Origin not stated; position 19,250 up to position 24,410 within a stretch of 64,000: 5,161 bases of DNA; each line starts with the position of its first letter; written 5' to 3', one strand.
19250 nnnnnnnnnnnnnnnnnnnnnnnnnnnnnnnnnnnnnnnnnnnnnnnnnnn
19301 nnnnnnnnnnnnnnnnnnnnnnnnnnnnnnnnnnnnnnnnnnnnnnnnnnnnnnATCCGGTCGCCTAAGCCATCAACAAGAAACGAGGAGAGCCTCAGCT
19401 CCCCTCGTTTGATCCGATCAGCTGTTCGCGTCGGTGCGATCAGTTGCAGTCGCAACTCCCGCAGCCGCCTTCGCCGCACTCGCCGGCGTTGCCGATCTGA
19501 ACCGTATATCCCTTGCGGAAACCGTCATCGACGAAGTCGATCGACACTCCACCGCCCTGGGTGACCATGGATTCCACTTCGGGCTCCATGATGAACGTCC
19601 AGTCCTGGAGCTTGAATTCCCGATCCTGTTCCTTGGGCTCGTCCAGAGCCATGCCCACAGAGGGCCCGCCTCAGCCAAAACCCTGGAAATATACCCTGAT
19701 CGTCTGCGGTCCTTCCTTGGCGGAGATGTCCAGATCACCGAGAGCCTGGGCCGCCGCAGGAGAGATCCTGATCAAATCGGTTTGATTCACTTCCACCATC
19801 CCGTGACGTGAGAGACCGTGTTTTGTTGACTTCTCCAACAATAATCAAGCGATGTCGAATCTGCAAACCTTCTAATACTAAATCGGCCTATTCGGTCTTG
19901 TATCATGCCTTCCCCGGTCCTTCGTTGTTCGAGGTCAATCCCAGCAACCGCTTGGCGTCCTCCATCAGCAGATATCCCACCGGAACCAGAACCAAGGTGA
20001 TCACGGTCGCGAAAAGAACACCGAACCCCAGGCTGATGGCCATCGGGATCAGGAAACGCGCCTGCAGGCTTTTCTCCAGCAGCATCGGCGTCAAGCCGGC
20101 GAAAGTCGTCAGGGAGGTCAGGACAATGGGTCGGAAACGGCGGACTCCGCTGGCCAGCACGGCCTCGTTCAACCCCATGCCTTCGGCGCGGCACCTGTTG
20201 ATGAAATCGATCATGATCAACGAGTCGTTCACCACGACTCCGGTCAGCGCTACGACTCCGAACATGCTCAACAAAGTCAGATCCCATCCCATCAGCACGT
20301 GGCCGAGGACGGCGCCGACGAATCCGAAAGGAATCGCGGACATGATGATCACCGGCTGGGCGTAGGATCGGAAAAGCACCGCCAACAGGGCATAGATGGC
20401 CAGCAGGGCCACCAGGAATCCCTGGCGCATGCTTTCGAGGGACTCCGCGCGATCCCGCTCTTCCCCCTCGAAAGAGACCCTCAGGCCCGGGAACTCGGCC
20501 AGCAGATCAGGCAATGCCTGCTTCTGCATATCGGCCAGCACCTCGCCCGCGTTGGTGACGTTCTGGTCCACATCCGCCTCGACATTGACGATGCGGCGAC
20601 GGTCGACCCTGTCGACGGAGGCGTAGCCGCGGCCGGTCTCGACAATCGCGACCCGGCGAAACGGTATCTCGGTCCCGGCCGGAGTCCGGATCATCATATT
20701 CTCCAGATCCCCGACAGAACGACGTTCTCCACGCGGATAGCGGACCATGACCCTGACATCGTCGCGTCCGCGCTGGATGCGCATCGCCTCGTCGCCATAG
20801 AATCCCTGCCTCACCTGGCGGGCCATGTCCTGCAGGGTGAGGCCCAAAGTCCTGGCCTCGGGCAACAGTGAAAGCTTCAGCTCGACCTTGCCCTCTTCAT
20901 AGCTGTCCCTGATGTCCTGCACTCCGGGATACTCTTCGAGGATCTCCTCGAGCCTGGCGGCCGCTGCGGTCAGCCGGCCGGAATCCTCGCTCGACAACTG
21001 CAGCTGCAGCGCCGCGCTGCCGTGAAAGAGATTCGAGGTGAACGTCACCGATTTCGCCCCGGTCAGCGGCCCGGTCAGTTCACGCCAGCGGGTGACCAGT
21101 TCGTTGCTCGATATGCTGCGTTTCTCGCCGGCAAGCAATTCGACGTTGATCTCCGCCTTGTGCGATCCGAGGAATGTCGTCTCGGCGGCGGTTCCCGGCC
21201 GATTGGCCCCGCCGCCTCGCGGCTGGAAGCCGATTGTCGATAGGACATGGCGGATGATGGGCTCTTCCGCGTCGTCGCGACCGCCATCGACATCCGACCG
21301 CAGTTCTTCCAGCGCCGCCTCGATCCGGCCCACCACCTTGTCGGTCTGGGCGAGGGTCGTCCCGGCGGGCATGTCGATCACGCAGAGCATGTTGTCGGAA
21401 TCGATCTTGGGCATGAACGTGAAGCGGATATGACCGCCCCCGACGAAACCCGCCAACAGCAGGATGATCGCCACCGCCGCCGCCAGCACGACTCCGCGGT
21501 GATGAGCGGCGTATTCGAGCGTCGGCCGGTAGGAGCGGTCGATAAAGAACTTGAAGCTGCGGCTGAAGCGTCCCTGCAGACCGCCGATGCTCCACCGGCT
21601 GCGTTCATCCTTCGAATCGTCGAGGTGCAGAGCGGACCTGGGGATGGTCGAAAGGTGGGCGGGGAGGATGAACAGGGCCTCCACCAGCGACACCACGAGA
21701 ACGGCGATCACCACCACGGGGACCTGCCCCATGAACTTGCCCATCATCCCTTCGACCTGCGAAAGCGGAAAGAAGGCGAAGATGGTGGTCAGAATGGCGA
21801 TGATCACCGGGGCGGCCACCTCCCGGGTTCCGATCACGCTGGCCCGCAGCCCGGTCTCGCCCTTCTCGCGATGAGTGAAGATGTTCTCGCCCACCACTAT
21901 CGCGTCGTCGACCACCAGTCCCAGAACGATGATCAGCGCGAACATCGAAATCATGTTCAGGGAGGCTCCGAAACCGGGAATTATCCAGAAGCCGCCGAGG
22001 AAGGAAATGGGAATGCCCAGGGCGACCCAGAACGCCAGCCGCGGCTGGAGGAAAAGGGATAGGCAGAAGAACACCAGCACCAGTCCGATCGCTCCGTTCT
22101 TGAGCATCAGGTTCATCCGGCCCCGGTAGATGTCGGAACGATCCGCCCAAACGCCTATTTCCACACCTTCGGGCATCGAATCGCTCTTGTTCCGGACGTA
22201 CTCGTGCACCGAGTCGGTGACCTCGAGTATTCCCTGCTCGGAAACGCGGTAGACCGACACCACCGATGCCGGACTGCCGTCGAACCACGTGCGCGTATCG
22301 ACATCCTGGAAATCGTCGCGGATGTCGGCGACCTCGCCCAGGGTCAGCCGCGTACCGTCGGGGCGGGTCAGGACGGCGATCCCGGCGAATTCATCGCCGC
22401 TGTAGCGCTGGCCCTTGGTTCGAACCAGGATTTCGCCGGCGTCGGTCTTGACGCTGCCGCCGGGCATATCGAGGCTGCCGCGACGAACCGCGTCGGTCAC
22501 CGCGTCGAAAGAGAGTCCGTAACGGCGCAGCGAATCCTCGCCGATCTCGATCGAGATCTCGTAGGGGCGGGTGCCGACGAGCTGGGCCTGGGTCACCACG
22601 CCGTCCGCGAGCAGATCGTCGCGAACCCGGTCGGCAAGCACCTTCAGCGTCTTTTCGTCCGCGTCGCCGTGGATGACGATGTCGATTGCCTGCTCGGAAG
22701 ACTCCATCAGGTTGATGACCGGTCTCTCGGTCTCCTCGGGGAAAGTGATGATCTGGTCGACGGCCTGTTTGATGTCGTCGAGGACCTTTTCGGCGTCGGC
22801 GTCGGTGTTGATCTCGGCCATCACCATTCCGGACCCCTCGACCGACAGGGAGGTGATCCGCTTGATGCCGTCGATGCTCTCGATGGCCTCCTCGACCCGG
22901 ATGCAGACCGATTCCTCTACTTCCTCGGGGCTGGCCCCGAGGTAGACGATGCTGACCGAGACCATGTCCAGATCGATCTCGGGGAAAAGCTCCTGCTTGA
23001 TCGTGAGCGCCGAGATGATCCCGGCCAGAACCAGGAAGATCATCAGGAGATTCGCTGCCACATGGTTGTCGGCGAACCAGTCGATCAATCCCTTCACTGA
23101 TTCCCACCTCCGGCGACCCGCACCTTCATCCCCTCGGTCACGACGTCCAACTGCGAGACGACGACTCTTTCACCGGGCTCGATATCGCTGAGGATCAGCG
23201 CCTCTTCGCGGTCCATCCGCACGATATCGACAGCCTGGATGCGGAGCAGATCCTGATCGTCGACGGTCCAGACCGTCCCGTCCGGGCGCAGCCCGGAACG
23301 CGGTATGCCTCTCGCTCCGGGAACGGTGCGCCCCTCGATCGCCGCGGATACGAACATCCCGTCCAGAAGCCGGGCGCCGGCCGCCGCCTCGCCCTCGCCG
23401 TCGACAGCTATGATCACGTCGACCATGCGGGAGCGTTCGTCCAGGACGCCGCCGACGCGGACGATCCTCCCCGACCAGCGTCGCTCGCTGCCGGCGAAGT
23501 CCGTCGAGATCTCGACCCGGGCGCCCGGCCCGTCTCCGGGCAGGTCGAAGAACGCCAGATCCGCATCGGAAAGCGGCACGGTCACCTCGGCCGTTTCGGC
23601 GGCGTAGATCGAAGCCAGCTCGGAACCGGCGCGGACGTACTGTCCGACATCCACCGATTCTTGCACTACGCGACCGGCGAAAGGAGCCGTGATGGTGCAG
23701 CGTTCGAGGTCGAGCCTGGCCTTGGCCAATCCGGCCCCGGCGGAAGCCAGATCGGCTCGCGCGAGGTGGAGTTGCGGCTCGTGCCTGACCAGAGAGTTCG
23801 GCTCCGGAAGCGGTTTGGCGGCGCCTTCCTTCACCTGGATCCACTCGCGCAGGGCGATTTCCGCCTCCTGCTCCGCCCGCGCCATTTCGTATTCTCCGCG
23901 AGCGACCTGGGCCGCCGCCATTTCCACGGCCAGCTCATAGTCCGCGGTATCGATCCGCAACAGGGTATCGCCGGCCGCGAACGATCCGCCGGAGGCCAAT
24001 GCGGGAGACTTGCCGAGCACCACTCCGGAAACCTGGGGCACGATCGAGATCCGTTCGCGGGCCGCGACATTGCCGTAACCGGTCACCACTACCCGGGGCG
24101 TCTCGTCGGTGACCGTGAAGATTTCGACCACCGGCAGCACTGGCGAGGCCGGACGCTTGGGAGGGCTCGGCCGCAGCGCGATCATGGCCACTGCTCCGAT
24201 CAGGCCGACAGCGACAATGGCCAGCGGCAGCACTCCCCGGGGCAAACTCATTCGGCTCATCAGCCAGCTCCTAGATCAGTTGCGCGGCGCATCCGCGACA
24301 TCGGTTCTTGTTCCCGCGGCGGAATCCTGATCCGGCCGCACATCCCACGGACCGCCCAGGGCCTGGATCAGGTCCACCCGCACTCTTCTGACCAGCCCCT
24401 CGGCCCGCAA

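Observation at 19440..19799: Uncalled HesB/IscA-like selenoprotein: in-frame TGA (Sec) replaces the conserved GCSG cysteine, with a SECIS-like hairpin downstream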

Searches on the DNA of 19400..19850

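Call 52: search_rna_families(source=window, start=19400, end=19850, threshold=evalue, max_evalue=10)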
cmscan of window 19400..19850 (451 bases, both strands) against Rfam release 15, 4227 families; matches with E-value up to 10: 1.
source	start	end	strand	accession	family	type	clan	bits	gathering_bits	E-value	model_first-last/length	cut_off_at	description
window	19673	19727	-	RF03630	mir-2818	Gene; miRNA;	-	17.3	90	0.86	1-60/60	no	mir-2818 microRNA precursor family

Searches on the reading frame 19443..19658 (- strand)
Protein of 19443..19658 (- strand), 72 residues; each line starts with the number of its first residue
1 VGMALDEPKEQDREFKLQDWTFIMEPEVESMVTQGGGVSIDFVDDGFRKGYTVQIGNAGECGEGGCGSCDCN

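Call 4: search_protein_families(library=pfam, proteins=[window:19443-19658:-], max_evalue=1)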
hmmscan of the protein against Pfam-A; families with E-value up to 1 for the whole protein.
seq(72 aa): 0 families

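Call 5: search_protein_families(library=ncbifam, proteins=[window:19443-19658:-], max_evalue=1)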
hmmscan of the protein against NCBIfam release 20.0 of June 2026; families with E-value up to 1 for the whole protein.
seq(72 aa): 4 families
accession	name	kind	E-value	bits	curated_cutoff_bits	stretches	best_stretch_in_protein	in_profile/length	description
NF038090.1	IscA_HesB_Se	subfamily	9.4e-11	41.9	85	1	1-68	39-101/101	IscA/HesB family protein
TIGR00049.1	TIGR00049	subfamily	0.0037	17.4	58.8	1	6-68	45-102/106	iron-sulfur cluster assembly accessory protein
TIGR02011.1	IscA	equivalog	0.0063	16.7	150.6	1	5-67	43-100/105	iron-sulfur cluster assembly protein IscA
TIGR01911.1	HesB_rel_seleno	subfamily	0.03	14.9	66.35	1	2-53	43-91/92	HesB-like protein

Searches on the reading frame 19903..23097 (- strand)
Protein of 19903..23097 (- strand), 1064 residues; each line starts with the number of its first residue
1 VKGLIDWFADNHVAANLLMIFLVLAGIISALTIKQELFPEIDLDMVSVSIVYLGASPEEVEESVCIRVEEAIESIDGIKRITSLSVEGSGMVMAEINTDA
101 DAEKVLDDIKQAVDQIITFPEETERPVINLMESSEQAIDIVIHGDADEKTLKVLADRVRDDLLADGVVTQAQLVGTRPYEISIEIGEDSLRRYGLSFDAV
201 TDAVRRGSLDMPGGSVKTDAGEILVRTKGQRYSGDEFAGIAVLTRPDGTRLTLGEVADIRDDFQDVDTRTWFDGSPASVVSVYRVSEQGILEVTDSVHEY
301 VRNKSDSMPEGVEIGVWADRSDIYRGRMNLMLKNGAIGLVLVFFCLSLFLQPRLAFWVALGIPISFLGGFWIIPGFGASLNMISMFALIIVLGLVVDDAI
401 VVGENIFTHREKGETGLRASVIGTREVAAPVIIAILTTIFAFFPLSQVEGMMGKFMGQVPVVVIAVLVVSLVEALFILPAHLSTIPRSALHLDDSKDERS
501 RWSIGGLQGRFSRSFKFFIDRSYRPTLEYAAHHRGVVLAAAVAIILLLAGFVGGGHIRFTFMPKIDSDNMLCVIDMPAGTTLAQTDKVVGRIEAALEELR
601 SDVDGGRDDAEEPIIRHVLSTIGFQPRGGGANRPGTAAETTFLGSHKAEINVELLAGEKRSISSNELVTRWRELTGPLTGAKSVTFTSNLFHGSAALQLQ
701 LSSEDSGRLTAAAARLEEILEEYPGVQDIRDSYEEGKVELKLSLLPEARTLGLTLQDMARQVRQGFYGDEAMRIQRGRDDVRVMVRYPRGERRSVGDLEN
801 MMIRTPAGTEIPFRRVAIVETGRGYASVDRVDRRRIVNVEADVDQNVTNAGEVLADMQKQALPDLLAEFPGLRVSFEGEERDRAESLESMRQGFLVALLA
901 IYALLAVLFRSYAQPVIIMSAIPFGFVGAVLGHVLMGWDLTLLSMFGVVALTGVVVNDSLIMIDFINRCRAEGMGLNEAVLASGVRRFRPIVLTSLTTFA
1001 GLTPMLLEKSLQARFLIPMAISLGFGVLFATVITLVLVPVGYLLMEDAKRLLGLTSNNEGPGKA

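Call 44: search_protein_families(library=ncbifam, proteins=[window:19903-23097:-], max_evalue=0.00001)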
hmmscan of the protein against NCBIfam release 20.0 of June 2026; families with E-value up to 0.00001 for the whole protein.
window:19903-23097:- (1064 aa): 13 families
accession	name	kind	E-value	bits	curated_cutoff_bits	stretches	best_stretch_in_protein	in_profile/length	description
NF033617.1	RND_permease_2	subfamily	1.1e-142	477.2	1250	2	6-597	2-584/1009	multidrug efflux RND transporter permease subunit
NF000282.2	RND_permease_1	subfamily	1.8e-110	370.5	1250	1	7-1046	3-1028/1029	multidrug efflux RND transporter permease subunit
TIGR00915.1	2A0602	subfamily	2.5e-99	333.5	940.35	1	6-1046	3-1029/1050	efflux RND transporter permease subunit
NF007905.0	PRK10614.1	equivalog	1.6e-88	297.6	1774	2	7-575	6-565/1025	multidrug efflux RND transporter permease subunit MdtC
TIGR00914.1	2A0601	subfamily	1.2e-80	271.6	701.45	2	699-1046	686-1036/1051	CusA/CzcA family heavy metal efflux RND transporter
NF007798.0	PRK10503.1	equivalog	1.3e-80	271.3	1584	2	11-547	19-549/1040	MdtB/MuxB family multidrug efflux RND transporter permease subunit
NF007842.1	PRK10555.1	equivalog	1.6e-69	234.8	1854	1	6-1045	3-1026/1036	multidrug efflux RND transporter permease AcrD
NF000037.1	RND_perm_OqxB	exception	1e-64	218.9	2200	2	7-592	6-602/1050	multidrug efflux RND transporter permease subunit OqxB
NF007133.0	PRK09579.1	equivalog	1.4e-63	214.9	1763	2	5-549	4-539/1017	multidrug efflux RND transporter permease subunit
NF007131.0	PRK09577.1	equivalog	3.2e-59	200.6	1768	2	7-598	4-597/1045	multidrug efflux RND transporter permease subunit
NF011706.2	PRK15127.1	equivalog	1.3e-53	182.2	2150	2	6-592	3-594/1049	multidrug efflux RND transporter permease subunit AcrB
TIGR00921.1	2A067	subfamily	1.9e-10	39.5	351.9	1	322-517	185-380/733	hydrophobe/amphiphile efflux-3 (HAE3) family transporter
TIGR00916.1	2A0604s01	subfamily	1.1e-06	28.4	148.6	0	888-1031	85-227/231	SecD/SecF family protein translocase subunit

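Call 45: search_protein_families(library=pfam, proteins=[window:19903-23097:-], max_evalue=0.001)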
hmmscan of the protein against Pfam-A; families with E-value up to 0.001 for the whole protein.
window:19903-23097:- (1064 aa): 1 family
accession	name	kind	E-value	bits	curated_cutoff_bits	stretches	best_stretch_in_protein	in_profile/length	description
PF00873.25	ACR_tran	-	3.5e-165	551.9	28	1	5-1045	2-1020/1021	AcrB/AcrD/AcrF family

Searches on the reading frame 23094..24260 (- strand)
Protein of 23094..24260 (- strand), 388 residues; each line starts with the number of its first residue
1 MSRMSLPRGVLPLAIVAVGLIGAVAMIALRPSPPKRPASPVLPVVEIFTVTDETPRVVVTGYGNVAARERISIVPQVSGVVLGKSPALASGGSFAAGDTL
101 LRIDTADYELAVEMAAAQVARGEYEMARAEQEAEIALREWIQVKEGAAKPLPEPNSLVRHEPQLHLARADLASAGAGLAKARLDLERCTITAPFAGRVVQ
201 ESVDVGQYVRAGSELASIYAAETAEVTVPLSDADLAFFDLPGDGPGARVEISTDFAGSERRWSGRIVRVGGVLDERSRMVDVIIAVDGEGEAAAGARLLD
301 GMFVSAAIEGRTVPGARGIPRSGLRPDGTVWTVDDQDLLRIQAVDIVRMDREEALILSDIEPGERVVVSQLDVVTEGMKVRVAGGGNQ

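Call 44: search_protein_families(library=ncbifam, proteins=[window:23094-24260:-], max_evalue=0.00001)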
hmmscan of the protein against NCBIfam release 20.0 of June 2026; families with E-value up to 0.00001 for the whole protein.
window:23094-24260:- (388 aa): 16 families
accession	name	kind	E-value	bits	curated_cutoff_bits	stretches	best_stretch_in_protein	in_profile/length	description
TIGR01730.1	RND_mfp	subfamily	7.1e-43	146.8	94.9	1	45-382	1-321/322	efflux RND transporter periplasmic adaptor subunit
NF008589.1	PRK11556.1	equivalog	2.1e-19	69.7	391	1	35-382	50-387/392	MdtA/MuxA family multidrug efflux RND transporter periplasmic adaptor subunit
TIGR00999.1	8a0102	subfamily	2.7e-18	66.1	319.3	1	96-370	6-266/271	CzcB/NccB family metal efflux transporter periplasmic adaptor subunit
TIGR00998.1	8a0101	subfamily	1.2e-15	57.3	390.8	1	126-269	150-281/334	EmrA/EmrK family multidrug efflux transporter periplasmic adaptor subunit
NF011604.1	PRK15030.1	equivalog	1.7e-15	56.9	765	1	6-224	3-212/397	multidrug efflux RND transporter periplasmic adaptor subunit AcrA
NF045904.1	RND-peri-MexE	equivalog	8.4e-12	44.7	714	1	63-218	56-203/390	multidrug efflux RND transporter periplasmic adaptor subunit MexE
NF007850.1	PRK10559.1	equivalog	1.2e-11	44.3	400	1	71-276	41-229/303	p-hydroxybenzoic acid efflux pump subunit AaeA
NF033138.2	RND-peri-MexC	equivalog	7.2e-10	38.5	625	1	20-212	13-196/375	MexC family multidrug efflux RND transporter periplasmic adaptor subunit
NF007362.0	PRK09859.1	equivalog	1.3e-09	37.6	738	1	25-213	16-195/385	multidrug transporter subunit MdtE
NF007785.0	PRK10476.1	equivalog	1.4e-09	37.2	376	0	168-223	189-244/347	multidrug transporter subunit MdtN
NF007132.1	PRK09578.1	equivalog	1.6e-09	37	512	1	40-207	35-193/396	MexX/AxyX family multidrug efflux RND transporter periplasmic adaptor subunit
NF002939.0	PRK03598.1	equivalog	2.3e-09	36.9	393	0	163-266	180-277/332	secretion protein HlyD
TIGR01843.1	type_I_hlyD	subfamily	8.4e-09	34.9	208.65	0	163-238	246-323/422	HlyD family type I secretion periplasmic adaptor subunit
NF011715.0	PRK15136.1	equivalog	3e-08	32.7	563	0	172-268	200-291/390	multidrug efflux MFS transporter periplasmic adaptor subunit EmrA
NF000272.2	OqxA_adapt_sub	exception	2.4e-07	30.1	835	1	40-225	37-212/391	multidrug efflux RND transporter periplasmic adaptor subunit OqxA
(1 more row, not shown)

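Call 45: search_protein_families(library=pfam, proteins=[window:23094-24260:-], max_evalue=0.001)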
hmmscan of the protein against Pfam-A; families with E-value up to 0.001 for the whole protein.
window:23094-24260:- (388 aa): 2 families
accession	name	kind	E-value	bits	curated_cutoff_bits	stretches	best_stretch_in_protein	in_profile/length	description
PF13437.12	HlyD_3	-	5.1e-19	69.4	22.2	1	189-289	1-96/106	HlyD family secretion protein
PF16576.10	HlyD_D23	-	1e-09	38.5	30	1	147-290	77-205/214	Barrel-sandwich domain of CusB or HlyD membrane-fusion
